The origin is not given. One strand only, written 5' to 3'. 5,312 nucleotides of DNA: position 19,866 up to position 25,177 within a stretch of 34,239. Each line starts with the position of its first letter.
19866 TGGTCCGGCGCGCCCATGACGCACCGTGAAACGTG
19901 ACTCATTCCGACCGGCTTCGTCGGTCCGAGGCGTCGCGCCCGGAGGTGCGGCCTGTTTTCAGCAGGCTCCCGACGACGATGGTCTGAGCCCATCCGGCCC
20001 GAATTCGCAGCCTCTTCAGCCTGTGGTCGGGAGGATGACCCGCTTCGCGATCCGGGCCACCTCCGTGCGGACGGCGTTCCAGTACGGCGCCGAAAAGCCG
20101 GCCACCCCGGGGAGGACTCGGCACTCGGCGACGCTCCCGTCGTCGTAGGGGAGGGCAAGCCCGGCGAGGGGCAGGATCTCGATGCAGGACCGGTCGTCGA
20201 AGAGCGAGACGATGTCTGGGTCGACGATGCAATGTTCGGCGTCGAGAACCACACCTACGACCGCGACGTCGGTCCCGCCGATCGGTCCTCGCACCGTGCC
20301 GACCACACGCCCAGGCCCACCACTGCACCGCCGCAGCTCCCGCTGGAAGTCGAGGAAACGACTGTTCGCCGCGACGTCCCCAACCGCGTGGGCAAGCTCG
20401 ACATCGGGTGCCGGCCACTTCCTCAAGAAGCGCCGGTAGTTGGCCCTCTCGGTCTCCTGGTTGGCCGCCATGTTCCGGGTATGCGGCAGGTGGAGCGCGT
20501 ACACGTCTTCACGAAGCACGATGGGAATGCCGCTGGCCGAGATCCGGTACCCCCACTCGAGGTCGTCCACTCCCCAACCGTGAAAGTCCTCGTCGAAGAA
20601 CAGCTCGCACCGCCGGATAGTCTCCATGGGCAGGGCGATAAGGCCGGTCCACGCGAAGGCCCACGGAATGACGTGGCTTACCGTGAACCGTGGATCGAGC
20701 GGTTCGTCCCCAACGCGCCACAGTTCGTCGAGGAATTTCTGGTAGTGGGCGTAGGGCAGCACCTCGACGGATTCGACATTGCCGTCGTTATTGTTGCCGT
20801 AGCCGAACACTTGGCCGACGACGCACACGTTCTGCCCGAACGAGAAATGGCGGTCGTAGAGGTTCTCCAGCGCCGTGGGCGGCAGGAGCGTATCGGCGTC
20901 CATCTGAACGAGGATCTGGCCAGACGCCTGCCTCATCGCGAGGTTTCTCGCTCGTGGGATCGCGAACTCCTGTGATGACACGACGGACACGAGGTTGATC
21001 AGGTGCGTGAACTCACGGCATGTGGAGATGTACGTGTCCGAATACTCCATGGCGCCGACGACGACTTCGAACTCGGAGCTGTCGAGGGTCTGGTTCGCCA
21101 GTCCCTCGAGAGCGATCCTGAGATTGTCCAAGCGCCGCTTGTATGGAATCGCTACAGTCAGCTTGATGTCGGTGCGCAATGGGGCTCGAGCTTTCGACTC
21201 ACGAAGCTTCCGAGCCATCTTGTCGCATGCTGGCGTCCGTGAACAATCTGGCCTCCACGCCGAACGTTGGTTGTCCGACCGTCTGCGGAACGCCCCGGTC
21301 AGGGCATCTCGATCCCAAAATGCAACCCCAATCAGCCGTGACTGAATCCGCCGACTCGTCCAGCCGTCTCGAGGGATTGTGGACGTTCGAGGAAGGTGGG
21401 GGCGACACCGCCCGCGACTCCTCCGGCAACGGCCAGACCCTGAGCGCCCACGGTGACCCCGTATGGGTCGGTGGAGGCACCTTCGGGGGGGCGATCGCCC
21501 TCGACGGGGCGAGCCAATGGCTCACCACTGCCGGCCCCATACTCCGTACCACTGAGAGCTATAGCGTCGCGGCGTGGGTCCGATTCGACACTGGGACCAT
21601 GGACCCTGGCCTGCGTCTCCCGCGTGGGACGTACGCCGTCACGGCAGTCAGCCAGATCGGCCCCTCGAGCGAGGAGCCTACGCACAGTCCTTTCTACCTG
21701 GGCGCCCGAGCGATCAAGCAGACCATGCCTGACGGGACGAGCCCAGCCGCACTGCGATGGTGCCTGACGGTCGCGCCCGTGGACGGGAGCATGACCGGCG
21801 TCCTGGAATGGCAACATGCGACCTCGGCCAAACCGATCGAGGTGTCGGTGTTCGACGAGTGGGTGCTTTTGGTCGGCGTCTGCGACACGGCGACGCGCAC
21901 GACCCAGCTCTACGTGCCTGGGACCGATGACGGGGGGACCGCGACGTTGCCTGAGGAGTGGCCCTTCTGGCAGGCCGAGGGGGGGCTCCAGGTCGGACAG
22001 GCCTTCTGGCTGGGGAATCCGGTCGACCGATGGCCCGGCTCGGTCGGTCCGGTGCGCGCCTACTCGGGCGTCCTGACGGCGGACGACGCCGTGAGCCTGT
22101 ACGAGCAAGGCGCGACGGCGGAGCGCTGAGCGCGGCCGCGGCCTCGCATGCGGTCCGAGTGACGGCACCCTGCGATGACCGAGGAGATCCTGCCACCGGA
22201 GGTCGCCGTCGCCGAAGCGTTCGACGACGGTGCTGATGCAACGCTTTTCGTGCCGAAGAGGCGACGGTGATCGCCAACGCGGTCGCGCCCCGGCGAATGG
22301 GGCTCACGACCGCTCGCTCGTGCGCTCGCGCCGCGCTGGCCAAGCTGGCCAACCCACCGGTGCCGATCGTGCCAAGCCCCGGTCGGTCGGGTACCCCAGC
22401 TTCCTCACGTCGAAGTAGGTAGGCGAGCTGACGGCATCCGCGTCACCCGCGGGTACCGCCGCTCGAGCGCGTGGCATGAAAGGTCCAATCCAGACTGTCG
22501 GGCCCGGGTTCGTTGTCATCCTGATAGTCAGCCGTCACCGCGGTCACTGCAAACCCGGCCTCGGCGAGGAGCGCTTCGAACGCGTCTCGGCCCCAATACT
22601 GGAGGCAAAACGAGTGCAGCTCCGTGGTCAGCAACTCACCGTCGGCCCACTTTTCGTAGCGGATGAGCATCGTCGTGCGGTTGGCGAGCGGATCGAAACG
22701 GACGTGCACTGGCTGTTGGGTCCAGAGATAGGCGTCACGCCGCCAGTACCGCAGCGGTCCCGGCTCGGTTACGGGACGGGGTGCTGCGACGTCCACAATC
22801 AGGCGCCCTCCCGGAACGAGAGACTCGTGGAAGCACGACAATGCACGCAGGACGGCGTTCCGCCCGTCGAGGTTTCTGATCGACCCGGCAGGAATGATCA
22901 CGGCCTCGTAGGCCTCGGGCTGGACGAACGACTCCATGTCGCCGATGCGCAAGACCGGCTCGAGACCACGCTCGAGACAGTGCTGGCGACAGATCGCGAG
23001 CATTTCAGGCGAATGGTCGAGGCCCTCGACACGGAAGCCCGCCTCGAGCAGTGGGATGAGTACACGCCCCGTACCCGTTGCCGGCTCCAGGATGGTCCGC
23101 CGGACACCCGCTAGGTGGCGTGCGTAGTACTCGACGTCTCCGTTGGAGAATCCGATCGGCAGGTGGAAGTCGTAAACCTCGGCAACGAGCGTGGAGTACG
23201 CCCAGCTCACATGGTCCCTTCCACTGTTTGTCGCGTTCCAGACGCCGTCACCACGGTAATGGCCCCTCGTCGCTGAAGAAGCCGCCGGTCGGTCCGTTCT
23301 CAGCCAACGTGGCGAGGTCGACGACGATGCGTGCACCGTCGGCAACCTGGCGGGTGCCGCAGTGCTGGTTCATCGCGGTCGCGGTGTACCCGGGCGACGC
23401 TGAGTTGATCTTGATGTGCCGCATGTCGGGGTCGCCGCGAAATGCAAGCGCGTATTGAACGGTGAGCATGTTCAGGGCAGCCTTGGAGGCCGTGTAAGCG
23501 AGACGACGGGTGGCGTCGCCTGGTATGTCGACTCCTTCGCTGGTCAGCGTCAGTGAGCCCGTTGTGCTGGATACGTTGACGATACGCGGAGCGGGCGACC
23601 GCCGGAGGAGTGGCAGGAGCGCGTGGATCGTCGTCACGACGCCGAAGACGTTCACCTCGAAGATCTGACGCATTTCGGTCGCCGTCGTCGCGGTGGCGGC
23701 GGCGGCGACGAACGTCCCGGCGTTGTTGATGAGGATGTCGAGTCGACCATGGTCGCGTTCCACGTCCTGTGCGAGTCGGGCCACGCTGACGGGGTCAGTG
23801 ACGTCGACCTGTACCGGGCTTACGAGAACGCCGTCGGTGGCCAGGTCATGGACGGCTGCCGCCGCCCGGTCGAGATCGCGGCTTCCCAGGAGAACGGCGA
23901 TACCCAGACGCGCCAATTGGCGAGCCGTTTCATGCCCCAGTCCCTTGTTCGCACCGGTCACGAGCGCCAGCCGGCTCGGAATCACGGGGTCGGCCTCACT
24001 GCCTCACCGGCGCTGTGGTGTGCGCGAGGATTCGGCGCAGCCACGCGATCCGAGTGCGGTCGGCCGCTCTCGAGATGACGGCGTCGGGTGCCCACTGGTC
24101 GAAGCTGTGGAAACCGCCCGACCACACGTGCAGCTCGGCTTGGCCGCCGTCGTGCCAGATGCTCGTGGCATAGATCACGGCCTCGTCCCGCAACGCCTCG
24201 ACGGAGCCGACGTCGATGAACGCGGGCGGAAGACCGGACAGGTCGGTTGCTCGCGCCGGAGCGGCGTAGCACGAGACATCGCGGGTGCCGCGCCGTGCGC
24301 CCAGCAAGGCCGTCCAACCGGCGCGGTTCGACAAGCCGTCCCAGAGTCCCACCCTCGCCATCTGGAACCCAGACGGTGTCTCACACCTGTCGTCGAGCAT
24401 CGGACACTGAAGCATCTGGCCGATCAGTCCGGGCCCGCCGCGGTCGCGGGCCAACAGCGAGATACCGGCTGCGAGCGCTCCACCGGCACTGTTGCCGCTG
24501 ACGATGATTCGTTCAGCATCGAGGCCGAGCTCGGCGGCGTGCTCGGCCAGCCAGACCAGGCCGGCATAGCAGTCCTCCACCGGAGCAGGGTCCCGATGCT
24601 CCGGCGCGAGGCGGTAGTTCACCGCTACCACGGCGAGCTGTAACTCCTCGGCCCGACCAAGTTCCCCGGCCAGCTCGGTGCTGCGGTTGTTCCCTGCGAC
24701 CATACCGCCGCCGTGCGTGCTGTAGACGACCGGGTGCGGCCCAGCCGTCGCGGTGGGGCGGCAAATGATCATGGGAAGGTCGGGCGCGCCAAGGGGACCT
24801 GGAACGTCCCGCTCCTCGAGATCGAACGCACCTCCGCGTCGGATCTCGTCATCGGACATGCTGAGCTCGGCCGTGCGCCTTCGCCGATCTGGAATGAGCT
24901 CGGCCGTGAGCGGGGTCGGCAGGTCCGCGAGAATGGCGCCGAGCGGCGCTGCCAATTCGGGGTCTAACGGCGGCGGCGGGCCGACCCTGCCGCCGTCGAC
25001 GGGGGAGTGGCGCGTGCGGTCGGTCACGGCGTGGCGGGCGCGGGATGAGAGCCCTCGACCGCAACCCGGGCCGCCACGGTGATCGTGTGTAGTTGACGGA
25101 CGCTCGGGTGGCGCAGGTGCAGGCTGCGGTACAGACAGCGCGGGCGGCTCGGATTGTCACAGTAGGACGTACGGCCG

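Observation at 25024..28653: Aminotransferase / nucleoside phosphorylase / Fe-2OG dioxygenase trio resembling the aminoribosyl cassette of uridine-derived antibiotics, embedded in an NRPS operon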

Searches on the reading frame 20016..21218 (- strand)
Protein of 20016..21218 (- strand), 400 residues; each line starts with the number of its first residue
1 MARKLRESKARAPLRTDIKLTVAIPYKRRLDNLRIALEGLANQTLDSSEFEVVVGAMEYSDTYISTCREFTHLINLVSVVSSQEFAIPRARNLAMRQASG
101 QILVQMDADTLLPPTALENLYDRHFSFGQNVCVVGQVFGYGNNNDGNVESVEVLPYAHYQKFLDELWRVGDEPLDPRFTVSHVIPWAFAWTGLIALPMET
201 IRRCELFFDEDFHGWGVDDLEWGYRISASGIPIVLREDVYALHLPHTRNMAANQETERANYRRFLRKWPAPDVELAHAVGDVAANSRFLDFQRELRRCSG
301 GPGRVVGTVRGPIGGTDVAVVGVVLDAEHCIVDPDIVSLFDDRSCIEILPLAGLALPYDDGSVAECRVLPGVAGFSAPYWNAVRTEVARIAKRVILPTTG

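Call 4: search_protein_families(library=pfam, proteins=[window:20016-21218:-], max_evalue=0.001)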
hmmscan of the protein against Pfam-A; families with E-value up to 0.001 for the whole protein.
window:20016-21218:- (400 aa): 1 family
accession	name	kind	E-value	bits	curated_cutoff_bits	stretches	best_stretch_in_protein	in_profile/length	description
PF00535.33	Glycos_transf_2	-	2.7e-12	47.4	23.3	1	21-150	1-128/168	Glycosyl transferase family 2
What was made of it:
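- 20016..21218 (-): GT2-family glycosyltransferase, a core cluster member. Pfam Glycos_transf_2 (call 4).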

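Call 57: search_solved_structures(query=window:20016-21218:-, max_evalue=0.01)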
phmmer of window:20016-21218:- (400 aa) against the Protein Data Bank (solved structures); distinct sequences matched with E-value up to 0.01: 8.
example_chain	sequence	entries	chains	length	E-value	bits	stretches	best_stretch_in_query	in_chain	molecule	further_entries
2z87_A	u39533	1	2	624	7.9e-10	41.5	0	19-135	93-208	Chondroitin synthase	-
2z86_A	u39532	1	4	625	8e-10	41.5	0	19-135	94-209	Chondroitin synthase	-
8bz4_A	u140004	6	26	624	2.1e-05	26.9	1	15-127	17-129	Glycosyltransferase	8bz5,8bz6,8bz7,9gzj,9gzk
8bz8_A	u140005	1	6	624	2.1e-05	26.9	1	15-127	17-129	Glycosyltransferase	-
6h1j_A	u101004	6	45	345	0.002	20.4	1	18-135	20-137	Probable ss-1,3-N-acetylglucosaminyltransferase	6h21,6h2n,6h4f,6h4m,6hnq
5hea_A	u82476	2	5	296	0.0026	20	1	23-133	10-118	Putative glycosyltransferase (GalT1)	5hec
5tze_C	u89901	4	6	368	0.0028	19.9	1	20-119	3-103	Glycosyl transferase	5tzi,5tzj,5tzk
5tz8_A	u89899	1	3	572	0.0061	18.8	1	20-118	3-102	Glycosyl transferase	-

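Call 58: search_protein_families(library=ncbifam, proteins=[window:20016-21218:-], max_evalue=0.00001)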
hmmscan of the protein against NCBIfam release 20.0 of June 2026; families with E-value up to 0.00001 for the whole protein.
window:20016-21218:- (400 aa): 3 families
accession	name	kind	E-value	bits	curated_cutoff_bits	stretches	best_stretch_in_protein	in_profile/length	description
NF041875.1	EPS_EpsD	equivalog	2.6e-12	46.8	370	1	20-247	1-211/325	exopolysaccharide biosynthesis glycosyltransferase EpsD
NF038299.1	EPS_HpsN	equivalog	2.8e-07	29.8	425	1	20-155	3-138/317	hormogonium polysaccharide biosynthesis glycosyltransferase HpsN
NF050819.1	PolSacchBiosHfsG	equivalog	7.4e-07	28.6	500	1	207-265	182-240/302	polysaccharide biosynthesis protein HfsG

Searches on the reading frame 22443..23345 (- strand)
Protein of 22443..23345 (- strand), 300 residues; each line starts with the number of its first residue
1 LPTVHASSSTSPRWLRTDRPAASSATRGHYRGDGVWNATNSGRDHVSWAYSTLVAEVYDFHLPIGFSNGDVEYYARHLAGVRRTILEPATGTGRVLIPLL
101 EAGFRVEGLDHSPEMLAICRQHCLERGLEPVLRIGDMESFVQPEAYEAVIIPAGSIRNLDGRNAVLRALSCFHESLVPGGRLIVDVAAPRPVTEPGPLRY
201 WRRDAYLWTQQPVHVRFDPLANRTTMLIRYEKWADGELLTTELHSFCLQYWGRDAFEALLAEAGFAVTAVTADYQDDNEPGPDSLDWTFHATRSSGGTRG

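Call 4: search_protein_families(library=pfam, proteins=[window:22443-23345:-], max_evalue=0.001)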
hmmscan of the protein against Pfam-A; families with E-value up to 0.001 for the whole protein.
window:22443-23345:- (300 aa): 5 families
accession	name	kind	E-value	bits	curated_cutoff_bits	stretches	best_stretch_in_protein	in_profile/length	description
PF13649.12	Methyltransf_25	-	1.7e-10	41.9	27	1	85-180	1-97/97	Methyltransferase domain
PF08241.18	Methyltransf_11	-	4.8e-07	30.8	21.2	1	86-184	1-95/95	Methyltransferase domain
PF08242.18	Methyltransf_12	-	7.6e-06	27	30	1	88-182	3-98/98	Methyltransferase domain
PF13489.12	Methyltransf_23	-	1.2e-05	25.6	27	1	82-269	23-163/164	Methyltransferase domain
PF13847.12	Methyltransf_31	-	0.00017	21.7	27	1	84-147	6-76/145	Methyltransferase domain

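Call 58: search_protein_families(library=ncbifam, proteins=[window:22443-23345:-], max_evalue=0.00001)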
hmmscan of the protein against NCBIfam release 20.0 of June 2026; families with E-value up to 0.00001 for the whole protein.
window:22443-23345:- (300 aa): 3 families
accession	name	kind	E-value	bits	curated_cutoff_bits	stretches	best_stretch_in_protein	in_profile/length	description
NF041820.1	daptide_MTase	equivalog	1.5e-22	80.3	175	1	75-271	30-228/243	daptide-type RiPP biosynthesis methyltransferase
NF043040.1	corrin_prot_MT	hypoth_equivalog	1.8e-09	37.4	180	1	77-190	37-154/216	corrinoid protein-associated methyltransferase CpaM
NF051855.1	GlySarMtaseBact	equivalog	3.6e-07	30.1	350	1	82-278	54-242/259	glycine/sarcosine N-methyltransferase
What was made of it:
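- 22443..23345 (-): SAM-dependent methyltransferase, similar to amine N-methyltransferases. The start codon is uncertain. NCBIfam daptide-type and glycine/sarcosine N-methyltransferase similarity (call 58).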

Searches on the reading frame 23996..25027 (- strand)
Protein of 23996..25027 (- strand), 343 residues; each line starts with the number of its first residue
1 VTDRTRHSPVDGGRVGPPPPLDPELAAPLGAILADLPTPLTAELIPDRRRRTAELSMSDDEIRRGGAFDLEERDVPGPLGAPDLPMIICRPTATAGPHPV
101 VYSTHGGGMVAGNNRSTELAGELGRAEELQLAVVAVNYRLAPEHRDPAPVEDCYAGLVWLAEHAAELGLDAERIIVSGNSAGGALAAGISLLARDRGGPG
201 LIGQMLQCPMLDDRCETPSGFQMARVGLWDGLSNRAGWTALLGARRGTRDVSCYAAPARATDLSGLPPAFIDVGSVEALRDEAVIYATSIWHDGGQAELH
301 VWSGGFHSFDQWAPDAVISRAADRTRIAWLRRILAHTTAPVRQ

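Call 4: search_protein_families(library=pfam, proteins=[window:23996-25027:-], max_evalue=0.001)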
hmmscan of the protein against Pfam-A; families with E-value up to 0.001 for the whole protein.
window:23996-25027:- (343 aa): 4 families
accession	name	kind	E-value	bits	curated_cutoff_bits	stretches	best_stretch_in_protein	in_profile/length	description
PF07859.19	Abhydrolase_3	-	1.8e-46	159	25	1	104-309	4-208/210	alpha/beta hydrolase fold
PF20434.5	BD-FAE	-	3.7e-20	72.8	26.8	1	88-194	3-111/215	BD-FAE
PF00135.34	COesterase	-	2.2e-07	30.7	27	1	95-191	99-202/515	Carboxylesterase family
PF19040.6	SGNH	-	0.00088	19.5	27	0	170-213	22-65/248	SGNH domain (fused to AT3 domains)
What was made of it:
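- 23996..25027 (-): Hormone-sensitive-lipase-type esterase/amidase (Abhydrolase_3), overlapping the dioxygenase stop by 4 nt. Pfam (call 4).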

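Call 39: search_protein_families(library=ncbifam, proteins=[window:23996-25027:-], max_evalue=0.0001)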
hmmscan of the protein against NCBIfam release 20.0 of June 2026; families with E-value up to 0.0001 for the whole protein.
window:23996-25027:- (343 aa): 8 families
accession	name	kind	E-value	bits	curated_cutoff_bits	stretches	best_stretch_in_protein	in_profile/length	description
NF058653.1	LipP1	equivalog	6.3e-54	182.8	350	1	37-314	14-284/300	LipP1 family hormone-sensitive lipase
NF033149.0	CHL_hydrolase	equivalog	3.2e-41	141.3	500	1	73-317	50-295/310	chloramphenicol hydrolase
NF058651.1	GESAG_HSLs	subfamily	4.5e-25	88.3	430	1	90-313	60-274/296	GESAG motif subfamily hormone-sensitive lipase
NF007547.0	PRK10162.1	equivalog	3e-20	72.4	389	1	71-310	61-295/321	acetyl esterase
NF058649.1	GTSAG_HSLs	subfamily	7.1e-18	65.1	380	1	85-312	76-291/312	GTSAG motif subfamily hormone-sensitive lipase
NF058650.1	GCSAG_HSLs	subfamily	3.2e-13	49.9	410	1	98-325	85-304/314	GCSAG motif subfamily hormone-sensitive lipase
NF052354.1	EstLipQMycob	equivalog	9.9e-09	34.3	700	1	77-195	143-261/418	esterase LipQ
NF052620.1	AryltfaseLP1002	equivalog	4.9e-05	22.8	300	0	134-187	66-121/265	lp_1002 family arylesterase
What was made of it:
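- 23996..25027 (-): NCBIfam LipP1-type HSL and chloramphenicol-hydrolase-like (call 39).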
